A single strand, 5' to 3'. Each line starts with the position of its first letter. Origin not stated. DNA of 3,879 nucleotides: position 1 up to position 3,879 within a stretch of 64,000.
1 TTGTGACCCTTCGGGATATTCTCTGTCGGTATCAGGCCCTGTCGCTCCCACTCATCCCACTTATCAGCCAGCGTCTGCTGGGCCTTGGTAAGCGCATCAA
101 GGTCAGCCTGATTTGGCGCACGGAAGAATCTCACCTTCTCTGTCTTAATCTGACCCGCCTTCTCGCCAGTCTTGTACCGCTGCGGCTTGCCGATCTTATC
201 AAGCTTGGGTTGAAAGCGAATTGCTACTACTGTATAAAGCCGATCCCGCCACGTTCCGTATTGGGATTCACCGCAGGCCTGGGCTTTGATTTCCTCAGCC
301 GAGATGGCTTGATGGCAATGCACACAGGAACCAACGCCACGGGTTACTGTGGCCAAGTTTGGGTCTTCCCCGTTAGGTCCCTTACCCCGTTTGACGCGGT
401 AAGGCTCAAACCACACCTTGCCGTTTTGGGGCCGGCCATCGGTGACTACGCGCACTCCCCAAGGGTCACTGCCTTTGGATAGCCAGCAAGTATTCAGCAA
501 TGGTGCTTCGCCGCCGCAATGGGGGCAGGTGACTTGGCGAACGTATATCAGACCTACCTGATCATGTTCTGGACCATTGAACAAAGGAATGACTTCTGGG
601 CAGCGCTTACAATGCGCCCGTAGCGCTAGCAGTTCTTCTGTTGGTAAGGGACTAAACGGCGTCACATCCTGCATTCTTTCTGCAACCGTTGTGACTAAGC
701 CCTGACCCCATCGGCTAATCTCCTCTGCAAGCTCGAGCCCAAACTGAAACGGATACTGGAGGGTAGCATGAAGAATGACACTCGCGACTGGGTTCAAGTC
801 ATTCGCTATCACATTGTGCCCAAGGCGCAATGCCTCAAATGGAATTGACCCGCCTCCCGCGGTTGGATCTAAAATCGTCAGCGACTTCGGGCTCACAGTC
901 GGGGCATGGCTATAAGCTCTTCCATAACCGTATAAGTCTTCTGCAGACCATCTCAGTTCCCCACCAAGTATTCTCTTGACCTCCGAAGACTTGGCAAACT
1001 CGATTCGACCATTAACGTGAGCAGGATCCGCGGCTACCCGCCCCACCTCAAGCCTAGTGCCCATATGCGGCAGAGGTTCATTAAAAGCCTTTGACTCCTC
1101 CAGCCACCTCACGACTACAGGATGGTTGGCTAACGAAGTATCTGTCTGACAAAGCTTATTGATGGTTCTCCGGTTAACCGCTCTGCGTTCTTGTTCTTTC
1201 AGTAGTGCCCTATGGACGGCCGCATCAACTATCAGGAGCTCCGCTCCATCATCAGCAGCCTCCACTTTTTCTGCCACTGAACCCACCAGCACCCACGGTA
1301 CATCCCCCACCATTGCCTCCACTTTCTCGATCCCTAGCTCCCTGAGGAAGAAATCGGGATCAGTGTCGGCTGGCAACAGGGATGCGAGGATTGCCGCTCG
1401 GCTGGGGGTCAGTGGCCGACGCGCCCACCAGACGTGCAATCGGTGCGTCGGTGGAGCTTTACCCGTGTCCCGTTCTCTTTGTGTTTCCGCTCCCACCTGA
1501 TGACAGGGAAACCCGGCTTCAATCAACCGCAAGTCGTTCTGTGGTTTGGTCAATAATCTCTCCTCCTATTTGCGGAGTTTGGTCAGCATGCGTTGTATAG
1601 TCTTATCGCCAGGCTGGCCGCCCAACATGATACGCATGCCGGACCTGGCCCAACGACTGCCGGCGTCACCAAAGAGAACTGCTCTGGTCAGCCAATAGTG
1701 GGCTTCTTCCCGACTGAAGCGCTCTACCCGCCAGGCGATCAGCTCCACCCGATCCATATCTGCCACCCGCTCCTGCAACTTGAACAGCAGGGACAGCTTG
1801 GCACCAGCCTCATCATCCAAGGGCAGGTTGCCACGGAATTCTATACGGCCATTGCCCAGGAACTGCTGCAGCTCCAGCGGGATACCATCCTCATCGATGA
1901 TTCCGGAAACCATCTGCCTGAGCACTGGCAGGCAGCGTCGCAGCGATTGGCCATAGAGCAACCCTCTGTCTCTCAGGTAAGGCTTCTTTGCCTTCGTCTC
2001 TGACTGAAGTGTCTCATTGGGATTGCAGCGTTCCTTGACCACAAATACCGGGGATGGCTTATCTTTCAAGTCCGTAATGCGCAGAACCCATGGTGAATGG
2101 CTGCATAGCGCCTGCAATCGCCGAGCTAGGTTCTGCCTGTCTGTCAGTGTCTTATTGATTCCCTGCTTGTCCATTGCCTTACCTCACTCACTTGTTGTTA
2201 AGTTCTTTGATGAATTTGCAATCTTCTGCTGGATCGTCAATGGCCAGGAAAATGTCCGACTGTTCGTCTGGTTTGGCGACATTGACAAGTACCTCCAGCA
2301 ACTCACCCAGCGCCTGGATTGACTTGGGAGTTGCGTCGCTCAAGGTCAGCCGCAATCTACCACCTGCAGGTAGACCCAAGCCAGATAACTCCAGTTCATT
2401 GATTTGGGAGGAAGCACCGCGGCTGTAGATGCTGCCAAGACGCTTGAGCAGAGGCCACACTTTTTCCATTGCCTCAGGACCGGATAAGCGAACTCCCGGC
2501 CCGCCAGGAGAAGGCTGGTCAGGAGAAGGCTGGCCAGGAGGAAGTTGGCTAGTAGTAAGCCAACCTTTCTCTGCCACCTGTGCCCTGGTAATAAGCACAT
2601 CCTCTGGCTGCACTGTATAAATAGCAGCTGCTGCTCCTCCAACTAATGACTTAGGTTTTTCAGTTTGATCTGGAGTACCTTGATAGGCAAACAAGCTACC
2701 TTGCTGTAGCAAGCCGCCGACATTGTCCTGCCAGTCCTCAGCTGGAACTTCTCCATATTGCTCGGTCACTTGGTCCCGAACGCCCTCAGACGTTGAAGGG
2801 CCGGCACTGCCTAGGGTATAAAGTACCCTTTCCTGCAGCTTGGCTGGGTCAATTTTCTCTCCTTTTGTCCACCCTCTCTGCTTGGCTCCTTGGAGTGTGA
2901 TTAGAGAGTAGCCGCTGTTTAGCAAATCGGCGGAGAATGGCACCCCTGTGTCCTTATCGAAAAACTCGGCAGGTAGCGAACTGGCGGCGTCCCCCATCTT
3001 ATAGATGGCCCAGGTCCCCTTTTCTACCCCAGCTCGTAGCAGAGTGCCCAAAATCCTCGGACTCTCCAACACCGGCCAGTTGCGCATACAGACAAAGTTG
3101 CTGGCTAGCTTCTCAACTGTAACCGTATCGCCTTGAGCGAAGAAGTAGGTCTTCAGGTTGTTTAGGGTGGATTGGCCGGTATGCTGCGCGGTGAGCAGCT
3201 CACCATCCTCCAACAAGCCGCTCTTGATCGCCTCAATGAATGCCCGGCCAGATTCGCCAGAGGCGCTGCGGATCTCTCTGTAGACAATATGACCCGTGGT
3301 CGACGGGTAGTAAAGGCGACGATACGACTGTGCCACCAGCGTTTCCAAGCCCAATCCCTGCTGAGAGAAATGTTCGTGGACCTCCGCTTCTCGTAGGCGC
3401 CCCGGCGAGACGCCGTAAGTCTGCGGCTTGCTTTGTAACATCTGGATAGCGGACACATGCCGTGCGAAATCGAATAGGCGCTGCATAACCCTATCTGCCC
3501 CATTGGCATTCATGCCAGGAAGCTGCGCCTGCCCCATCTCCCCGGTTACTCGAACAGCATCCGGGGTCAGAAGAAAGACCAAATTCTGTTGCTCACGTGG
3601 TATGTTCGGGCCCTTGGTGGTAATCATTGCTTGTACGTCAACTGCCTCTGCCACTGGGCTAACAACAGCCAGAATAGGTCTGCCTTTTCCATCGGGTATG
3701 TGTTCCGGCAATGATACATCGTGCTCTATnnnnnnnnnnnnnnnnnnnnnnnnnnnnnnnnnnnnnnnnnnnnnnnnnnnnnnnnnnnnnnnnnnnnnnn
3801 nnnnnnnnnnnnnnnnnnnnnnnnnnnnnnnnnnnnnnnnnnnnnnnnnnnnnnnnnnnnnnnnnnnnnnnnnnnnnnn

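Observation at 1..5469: DUF1156 methyltransferase, small ORF and DUF499 ATPase operon: BREX-related defence module cut by the window edge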

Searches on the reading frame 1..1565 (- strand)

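Call 6: search_protein_families(library=pfam, proteins=[window:1-1565:-], max_evalue=0.01)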
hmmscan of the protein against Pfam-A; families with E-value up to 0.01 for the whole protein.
window:1-1565:- (521 aa): 1 family
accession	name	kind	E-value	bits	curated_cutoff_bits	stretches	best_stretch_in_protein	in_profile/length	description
PF06634.17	DUF1156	-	2.7e-16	59.9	24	1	19-66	2-49/73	Protein of unknown function (DUF1156)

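Call 7: search_protein_families(library=padloc, proteins=[window:1-1565:-], max_evalue=0.01)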
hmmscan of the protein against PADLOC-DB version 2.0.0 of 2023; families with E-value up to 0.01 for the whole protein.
window:1-1565:- (521 aa): 9 families
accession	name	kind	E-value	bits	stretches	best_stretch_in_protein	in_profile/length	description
PDLC00661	HmaB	-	1.6e-22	77.2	2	230-275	140-185/973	DNA-adenine methylase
PDLC02189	DUF1156_MTase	-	4.3e-21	72.8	3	231-270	167-206/944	-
PDLC03352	MTase_II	-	9e-21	71.4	2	230-291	94-155/1023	Type II methyltransferase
PDLC00660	HmaB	-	1.4e-19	67.5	2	231-276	142-187/967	DNA-adenine methylase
PDLC03233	MTase_II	-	5.4e-12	43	2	13-82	33-102/731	Type II methyltransferase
PDLC03314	MTase_II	-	2.3e-10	37.2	2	232-265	168-201/944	Type II methyltransferase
PDLC03319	MTase_II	-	1.6e-05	21.9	1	225-270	21-66/503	Type II methyltransferase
PDLC03367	MTase_II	-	0.0022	14.4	0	224-270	38-84/633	Type II methyltransferase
PDLC03224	MTase_II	-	0.004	14.1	1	229-268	95-134/481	Type II methyltransferase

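Call 8: search_protein_families(library=ncbifam, proteins=[window:1-1565:-], max_evalue=0.01)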
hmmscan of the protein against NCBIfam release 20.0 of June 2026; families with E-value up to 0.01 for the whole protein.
window:1-1565:- (521 aa): 1 family
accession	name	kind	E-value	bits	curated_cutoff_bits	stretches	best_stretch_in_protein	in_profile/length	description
NF042963.1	DUF1156_antiphage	equivalog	1.1e-31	109.9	1000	3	230-270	186-226/960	anti-phage-associated DUF1156 domain-containing protein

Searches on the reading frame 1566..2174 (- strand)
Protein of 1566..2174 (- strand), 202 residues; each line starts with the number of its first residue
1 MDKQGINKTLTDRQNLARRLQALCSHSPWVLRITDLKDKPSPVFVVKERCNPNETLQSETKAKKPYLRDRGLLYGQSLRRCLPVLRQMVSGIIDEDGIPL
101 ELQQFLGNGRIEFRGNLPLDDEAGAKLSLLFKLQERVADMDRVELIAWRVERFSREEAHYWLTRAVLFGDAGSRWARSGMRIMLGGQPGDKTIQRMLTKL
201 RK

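Call 6: search_protein_families(library=pfam, proteins=[window:1566-2174:-], max_evalue=0.01)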
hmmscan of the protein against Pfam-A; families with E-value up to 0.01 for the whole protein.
window:1566-2174:- (202 aa): 1 family
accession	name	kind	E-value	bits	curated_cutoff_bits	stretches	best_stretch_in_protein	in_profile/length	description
PF24728.1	DUF7680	-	9.9e-35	120.2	24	1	29-186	1-141/141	Domain of unknown function (DUF7680)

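Call 7: search_protein_families(library=padloc, proteins=[window:1566-2174:-], max_evalue=0.01)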
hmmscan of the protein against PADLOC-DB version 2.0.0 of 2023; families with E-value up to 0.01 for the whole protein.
window:1566-2174:- (202 aa): 0 families

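Call 8: search_protein_families(library=ncbifam, proteins=[window:1566-2174:-], max_evalue=0.01)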
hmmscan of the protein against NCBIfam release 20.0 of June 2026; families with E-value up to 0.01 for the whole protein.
window:1566-2174:- (202 aa): 0 families

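Call 33: find_homologous_proteins(query=window:1566-2174:-, max_evalue=0.001)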
Query window:1566-2174:- (202 aa): 694 proteins with E <= 0.001 among 911 candidates; the best 120 are listed.
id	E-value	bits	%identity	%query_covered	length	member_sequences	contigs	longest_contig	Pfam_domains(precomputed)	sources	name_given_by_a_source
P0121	1.0e-130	451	100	100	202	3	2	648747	PF24728.2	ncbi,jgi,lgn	ncbi:MAG: DUF7680 family protein [Bacillota bacterium]|jgi:hypothetical protein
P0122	2.5e-83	297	69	97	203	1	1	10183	PF24728.2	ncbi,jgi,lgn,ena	-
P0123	1.4e-82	294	69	93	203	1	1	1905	PF24728.2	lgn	-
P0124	2.5e-82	293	65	100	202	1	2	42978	PF24728.2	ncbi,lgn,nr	ncbi:MAG: hypothetical protein K9L17_10970 [Clostridiales bacterium]|nr:hypothetical protein [Clostr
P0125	6.0e-81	289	67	100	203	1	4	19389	PF24728.2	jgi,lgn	-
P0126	5.8e-80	286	69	94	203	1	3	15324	PF24728.2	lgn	-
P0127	1.0e-79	285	67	97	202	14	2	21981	PF24728.2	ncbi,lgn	-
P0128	1.2e-79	285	67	97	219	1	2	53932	PF24728.2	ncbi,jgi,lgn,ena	-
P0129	2.2e-79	284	64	97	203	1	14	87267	PF24728.2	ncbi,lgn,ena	-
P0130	3.2e-79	283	66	97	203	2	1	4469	PF24728.2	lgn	-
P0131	6.7e-79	282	63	100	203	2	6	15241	PF24728.2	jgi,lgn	-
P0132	1.4e-78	281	65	100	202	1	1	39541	PF24728.2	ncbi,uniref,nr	ncbi:DUF7680 family protein [Desulfolucanica intricata]|uniref:DUF7680 family protein n=1 Tax=Desulf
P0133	1.7e-78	281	69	93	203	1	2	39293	PF24728.2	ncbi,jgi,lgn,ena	-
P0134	5.0e-78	279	64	99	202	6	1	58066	PF24728.2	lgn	-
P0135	6.9e-78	279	62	100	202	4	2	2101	PF24728.2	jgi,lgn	jgi:hypothetical protein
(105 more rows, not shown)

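Call 34: search_protein_families(library=pfam, proteins=[window:1566-2174:-], max_evalue=10)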
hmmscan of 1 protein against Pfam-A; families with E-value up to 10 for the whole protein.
window:1566-2174:- (202 aa): 1 family
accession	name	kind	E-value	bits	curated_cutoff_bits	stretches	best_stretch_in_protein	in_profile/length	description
PF24728.1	DUF7680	-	9.9e-35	120.2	24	1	29-186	1-141/141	Domain of unknown function (DUF7680)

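Call 35: find_encoding_contigs(protein=P0121, flank=10000, max_places=4)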
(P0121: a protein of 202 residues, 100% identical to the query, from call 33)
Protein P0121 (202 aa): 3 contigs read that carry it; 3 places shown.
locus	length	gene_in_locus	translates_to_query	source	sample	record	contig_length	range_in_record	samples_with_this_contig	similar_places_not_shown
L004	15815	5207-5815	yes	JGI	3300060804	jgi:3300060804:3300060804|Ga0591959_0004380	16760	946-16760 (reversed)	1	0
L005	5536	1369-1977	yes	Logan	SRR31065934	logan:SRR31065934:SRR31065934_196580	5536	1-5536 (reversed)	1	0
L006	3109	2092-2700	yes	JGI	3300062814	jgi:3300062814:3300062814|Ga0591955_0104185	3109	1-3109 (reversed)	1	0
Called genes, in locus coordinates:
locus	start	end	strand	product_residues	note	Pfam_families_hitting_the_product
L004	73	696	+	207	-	PF00132:Hexapep, PF14602:Hexapep_2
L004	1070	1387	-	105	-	-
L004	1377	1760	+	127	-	-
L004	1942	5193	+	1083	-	PF04465:DUF499, PF24897:DUF7744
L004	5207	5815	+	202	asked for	PF24728:DUF7680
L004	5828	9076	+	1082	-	PF06634:DUF1156, PF01555:N6_N4_Mtase (faint)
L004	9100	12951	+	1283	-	PF00176:SNF2-rel_dom, PF00271:Helicase_C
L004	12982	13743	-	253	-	-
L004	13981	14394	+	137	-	-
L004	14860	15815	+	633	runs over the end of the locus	?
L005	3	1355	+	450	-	?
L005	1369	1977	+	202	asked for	PF24728:DUF7680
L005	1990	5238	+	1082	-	PF06634:DUF1156, PF01555:N6_N4_Mtase (faint)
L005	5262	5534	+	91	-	?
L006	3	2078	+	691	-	?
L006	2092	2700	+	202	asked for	PF24728:DUF7680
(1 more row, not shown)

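Call 39: search_solved_structures(query=window:1566-2174:-, max_evalue=10)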
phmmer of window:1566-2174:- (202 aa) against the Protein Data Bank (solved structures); distinct sequences matched with E-value up to 10: 4.
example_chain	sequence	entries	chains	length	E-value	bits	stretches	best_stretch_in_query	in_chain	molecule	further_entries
5ow6_B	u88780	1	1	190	0.57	13.1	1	41-78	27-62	Capsid protein, VP2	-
5ow6_C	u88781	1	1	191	0.57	13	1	41-78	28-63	Capsid protein, VP3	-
1f15_A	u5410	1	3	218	0.72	12.7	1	41-78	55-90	COAT PROTEIN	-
3hd8_A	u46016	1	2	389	2.1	11.2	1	154-192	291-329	Xylanase inhibitor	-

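Call 48: predict_structure(alignment_id=A1)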
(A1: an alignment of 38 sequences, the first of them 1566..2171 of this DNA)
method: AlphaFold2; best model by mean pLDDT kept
length: 201 residues; sequences in the alignment: 38
mean_pLDDT: 86.7   pTM: 0.84
mean pLDDT of the five models: 86.7, 86.1, 79.4, 78.9, 78.4
residues with pLDDT >= 90: 113; 70-90: 67; 50-70: 15; < 50: 6
segments of 3 or more residues with pLDDT < 50: 1-4
pLDDT, mean of each block of 10 residues (from residue 1): 52 79 93 92 94 55 84 94 94 89 84 94 97 92 96 96 83 87 88 89 85
secondary structure, 60 per line:
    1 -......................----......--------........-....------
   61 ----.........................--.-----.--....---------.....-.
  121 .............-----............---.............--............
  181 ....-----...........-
elements in order: H2-23 E28-33 E42-49 H51-54 E65-73 H74-89 H101-104 E114-118 H120-133 H139-150 H154-166 H169-184 H190-200

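Call 98: search_protein_representatives(alignment_id=A1)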
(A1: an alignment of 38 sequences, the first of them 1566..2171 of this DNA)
Query: 38 sequences, 203 profile positions. Proteins with E-value up to 0.001 (for the whole library): 177; up to 1e-10: 115; up to 1e-30: 53. The best 150 are listed.
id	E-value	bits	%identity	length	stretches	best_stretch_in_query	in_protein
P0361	8.7e-84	296.4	-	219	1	4-202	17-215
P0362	1.1e-83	296.0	-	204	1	4-202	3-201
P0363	7.2e-81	286.8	-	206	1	5-203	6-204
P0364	4.4e-76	271.2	-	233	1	22-201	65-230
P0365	7.1e-66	237.9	-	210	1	7-202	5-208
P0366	3.2e-59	216.1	-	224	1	10-203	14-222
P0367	4.8e-57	209.0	-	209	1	9-202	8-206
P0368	6.1e-57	208.7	-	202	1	12-203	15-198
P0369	1.1e-55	204.5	-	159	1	1-162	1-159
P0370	1.3e-55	204.3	-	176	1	17-190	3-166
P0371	4.6e-53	196.0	-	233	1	6-146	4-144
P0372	3.1e-52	193.3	-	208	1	12-203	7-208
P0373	1.3e-51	191.3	-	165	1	62-178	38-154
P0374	2.1e-51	190.6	-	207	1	13-202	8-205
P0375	5.3e-51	189.3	-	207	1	6-202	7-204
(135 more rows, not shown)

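Call 100: search_protein_families(library=pfam, alignment_id=A5, max_evalue=0.01)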
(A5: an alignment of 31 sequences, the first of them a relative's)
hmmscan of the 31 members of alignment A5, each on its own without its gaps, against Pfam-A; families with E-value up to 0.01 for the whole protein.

A. member 1, P0506 (340 aa): 2 families
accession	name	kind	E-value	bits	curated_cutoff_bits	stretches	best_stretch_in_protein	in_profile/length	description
PF24728.1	DUF7680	-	8.1e-36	123.7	24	1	206-339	13-141/141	Domain of unknown function (DUF7680)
PF04266.20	ASCH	-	2e-06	28.9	21.2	1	4-72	1-54/103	ASCH domain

B. families by the number of members that match (of 31 scanned): 6 families
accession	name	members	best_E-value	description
PF24728.1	DUF7680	30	4e-37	Domain of unknown function (DUF7680)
PF24897.1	DUF7744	1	2.9e-26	Domain of unknown function (DUF7744)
PF02811.25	PHP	1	6.2e-12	PHP domain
PF04266.20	ASCH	1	2e-06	ASCH domain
PF07751.16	Abi_2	1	4.3e-05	Abi-like protein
PF23391.1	DUF7100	1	0.00027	Domain of unknown function (DUF7100)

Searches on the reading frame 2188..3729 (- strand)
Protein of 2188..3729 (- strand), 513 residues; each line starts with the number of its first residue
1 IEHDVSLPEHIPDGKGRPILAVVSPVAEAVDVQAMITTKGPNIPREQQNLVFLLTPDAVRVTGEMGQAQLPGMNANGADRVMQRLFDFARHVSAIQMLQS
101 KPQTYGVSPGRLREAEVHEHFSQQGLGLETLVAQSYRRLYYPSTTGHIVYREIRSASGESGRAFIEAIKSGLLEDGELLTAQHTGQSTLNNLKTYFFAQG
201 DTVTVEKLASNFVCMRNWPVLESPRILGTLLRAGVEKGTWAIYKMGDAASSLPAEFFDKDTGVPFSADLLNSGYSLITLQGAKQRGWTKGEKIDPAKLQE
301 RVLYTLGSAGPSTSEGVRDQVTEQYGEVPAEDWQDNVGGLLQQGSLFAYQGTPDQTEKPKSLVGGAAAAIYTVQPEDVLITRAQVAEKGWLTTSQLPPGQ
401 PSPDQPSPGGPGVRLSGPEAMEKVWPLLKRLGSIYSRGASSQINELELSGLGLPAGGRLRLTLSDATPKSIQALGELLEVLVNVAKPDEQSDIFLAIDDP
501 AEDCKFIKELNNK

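Call 74: search_protein_families(library=pfam, proteins=[window:2188-3729:-], max_evalue=1)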
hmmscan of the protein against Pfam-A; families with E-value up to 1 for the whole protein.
window:2188-3729:- (513 aa): 1 family
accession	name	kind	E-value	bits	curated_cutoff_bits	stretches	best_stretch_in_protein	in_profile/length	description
PF24897.1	DUF7744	-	5.2e-35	120.1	27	1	414-511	3-100/101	Domain of unknown function (DUF7744)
